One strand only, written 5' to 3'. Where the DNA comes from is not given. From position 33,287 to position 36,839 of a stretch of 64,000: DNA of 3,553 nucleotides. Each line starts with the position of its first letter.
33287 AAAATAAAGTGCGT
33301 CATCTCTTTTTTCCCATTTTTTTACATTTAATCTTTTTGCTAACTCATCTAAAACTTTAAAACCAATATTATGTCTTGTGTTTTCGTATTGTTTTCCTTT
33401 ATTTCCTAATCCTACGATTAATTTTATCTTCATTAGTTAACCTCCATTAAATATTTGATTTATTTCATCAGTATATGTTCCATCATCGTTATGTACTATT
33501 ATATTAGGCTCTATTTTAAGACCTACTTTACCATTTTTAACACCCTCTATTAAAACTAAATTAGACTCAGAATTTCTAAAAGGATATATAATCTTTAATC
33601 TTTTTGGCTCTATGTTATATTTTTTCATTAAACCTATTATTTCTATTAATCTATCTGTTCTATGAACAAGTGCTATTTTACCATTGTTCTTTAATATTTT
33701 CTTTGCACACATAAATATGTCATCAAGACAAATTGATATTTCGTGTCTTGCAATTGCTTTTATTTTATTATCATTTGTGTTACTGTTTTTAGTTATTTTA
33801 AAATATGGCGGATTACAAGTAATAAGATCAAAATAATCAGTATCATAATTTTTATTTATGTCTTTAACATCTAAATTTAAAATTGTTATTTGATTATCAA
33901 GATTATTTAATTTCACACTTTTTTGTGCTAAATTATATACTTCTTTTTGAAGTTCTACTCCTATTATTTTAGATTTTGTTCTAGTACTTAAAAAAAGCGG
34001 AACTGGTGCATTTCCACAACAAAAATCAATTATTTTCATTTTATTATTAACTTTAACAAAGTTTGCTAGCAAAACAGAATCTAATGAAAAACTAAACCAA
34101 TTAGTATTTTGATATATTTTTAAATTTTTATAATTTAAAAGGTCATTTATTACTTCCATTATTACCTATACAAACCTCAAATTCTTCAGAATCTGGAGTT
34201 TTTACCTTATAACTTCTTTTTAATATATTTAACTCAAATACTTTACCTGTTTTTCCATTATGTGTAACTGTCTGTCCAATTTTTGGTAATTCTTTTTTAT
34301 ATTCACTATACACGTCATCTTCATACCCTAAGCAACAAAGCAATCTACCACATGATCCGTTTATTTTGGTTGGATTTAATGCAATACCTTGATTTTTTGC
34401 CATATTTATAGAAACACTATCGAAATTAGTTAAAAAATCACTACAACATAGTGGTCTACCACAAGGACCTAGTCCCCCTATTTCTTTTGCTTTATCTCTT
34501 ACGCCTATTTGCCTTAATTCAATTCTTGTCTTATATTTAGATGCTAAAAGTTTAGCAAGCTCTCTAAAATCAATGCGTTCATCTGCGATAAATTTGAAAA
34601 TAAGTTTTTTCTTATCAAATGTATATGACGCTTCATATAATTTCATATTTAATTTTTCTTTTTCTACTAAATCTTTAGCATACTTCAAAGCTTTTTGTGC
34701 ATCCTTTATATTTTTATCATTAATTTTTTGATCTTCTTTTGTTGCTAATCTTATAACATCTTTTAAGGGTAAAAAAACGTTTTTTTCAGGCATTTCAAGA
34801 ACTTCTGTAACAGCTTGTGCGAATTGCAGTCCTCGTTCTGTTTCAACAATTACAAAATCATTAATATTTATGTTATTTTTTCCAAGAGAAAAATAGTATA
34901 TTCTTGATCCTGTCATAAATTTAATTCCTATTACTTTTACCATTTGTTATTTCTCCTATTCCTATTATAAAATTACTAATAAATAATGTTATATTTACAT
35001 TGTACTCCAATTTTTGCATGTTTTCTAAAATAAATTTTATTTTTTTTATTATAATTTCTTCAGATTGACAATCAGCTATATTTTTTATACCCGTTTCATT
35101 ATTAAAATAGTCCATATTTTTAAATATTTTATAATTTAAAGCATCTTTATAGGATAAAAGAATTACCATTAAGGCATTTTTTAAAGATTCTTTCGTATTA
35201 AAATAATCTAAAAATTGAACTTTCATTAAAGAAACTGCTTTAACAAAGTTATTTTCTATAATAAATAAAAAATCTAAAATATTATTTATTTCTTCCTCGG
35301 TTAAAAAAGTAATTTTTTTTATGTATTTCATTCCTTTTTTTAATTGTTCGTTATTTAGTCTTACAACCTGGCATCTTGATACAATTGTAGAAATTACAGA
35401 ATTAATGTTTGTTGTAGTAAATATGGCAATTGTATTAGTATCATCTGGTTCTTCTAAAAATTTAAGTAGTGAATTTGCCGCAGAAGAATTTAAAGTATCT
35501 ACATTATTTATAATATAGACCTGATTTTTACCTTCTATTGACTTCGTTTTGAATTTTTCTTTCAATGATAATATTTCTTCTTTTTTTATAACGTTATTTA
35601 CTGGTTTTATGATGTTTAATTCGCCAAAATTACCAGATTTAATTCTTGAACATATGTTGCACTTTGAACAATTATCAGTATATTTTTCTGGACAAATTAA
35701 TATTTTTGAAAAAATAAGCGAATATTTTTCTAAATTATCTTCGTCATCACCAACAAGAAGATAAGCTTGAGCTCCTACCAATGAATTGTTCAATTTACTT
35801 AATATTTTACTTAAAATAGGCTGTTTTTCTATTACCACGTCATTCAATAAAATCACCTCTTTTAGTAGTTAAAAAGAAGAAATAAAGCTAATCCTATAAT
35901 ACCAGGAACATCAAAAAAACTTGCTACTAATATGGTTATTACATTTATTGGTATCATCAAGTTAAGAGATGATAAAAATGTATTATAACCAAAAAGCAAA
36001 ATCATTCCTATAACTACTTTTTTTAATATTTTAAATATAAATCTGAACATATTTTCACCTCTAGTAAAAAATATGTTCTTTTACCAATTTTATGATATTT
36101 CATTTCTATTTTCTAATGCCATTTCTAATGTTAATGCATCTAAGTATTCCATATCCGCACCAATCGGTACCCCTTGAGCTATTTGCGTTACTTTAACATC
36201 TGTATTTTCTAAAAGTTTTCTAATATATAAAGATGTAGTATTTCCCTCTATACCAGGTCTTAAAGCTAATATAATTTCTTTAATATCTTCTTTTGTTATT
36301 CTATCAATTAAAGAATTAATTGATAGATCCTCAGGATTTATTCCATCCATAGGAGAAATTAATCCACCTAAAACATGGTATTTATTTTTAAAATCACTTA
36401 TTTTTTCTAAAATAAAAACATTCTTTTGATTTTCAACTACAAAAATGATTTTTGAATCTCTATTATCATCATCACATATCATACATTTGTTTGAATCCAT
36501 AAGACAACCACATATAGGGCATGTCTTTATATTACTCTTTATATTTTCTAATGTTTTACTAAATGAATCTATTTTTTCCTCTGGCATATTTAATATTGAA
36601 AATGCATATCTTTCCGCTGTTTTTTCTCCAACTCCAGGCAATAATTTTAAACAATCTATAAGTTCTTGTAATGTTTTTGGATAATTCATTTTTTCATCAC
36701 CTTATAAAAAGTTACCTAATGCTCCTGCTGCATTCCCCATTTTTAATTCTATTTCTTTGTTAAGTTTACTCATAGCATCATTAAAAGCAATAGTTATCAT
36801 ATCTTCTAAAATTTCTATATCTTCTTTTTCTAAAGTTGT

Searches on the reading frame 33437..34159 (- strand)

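Call 9: search_protein_families(library=pfam, proteins=[window:33437-34159:-])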
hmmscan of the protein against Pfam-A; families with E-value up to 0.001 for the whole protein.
window:33437-34159:- (240 aa): 11 families
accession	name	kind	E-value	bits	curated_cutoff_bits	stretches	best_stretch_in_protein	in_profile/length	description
PF05175.20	MTS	-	4.3e-11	43.2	23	1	28-168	20-142/170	Methyltransferase small domain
PF02384.22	N6_Mtase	-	1.1e-07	32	20.4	1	30-170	37-187/311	N-6 DNA Methylase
PF13649.12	Methyltransf_25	-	1.3e-06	29.4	27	1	43-120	1-74/97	Methyltransferase domain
PF13847.12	Methyltransf_31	-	1.5e-06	28.4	27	1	39-163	3-108/145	Methyltransferase domain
PF03602.21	Cons_hypoth95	-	2e-06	28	24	1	39-123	41-127/182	Conserved hypothetical protein 95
PF02475.24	TRM5-TYW2_MTfase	-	6.5e-06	26.6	28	1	36-108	33-106/164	TRM5/TYW2 methyltransferase domain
PF01170.24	UPF0020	-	5.1e-05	23.5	22.3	1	60-131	74-143/197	RMKL-like, methyltransferase domain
PF05971.18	Methyltransf_10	-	9.8e-05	22.3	23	1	29-139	92-208/299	RNA methyltransferase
PF02353.26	CMAS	-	0.00049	19.9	27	1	35-106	58-129/273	Mycolic acid cyclopropane synthetase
PF07669.17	Eco57I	-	0.00063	20.3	25.3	0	76-194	45-165/171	Eco57I restriction-modification methylase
PF13679.12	Methyltransf_32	-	0.00091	19.6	27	0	30-105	16-96/143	Methyltransferase domain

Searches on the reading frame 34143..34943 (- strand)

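Call 9: search_protein_families(library=pfam, proteins=[window:34143-34943:-])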
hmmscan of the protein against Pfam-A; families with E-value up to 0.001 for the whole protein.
window:34143-34943:- (266 aa): 1 family
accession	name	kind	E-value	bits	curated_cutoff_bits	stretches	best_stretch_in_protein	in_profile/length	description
PF04468.17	PSP1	-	3.9e-28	98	27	1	61-146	1-86/86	PSP1 C-terminal conserved region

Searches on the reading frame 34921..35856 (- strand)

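Call 9: search_protein_families(library=pfam, proteins=[window:34921-35856:-])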
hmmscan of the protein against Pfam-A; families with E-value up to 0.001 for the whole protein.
window:34921-35856:- (311 aa): 1 family
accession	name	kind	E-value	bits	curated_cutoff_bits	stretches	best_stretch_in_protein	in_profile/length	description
PF13177.12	DNA_pol3_delta2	-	1.5e-42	145.8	27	1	18-169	8-159/161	DNA polymerase III, delta subunit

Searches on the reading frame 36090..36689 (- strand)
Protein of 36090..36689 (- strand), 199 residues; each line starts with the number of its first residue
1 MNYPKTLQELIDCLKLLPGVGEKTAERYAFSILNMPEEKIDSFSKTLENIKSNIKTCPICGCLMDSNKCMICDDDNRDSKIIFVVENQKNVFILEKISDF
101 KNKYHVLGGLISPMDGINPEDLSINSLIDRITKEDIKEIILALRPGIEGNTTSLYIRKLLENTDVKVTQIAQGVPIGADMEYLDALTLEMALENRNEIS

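Call 7: search_protein_families(library=pfam, proteins=[window:36090-36689:-])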
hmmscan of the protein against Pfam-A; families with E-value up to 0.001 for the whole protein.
window:36090-36689:- (199 aa): 5 families
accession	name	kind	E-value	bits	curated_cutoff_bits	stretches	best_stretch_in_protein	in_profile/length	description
PF13662.12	Toprim_4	-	2.7e-21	76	25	1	81-171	2-85/85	Toprim domain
PF21176.3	RecR_HhH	-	5.2e-13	49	27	1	7-49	1-43/45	RecR, helix-hairpin-helix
PF21175.2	RecR_C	-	3.5e-09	36.3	22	1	173-195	1-23/24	RecR, C-terminal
PF01751.28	Toprim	-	4.1e-07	30.5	23.1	1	82-170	2-96/96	Toprim domain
PF02132.21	RecR_ZnF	-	0.00083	19.6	22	0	54-74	1-21/21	RecR, Cys4-zinc finger domain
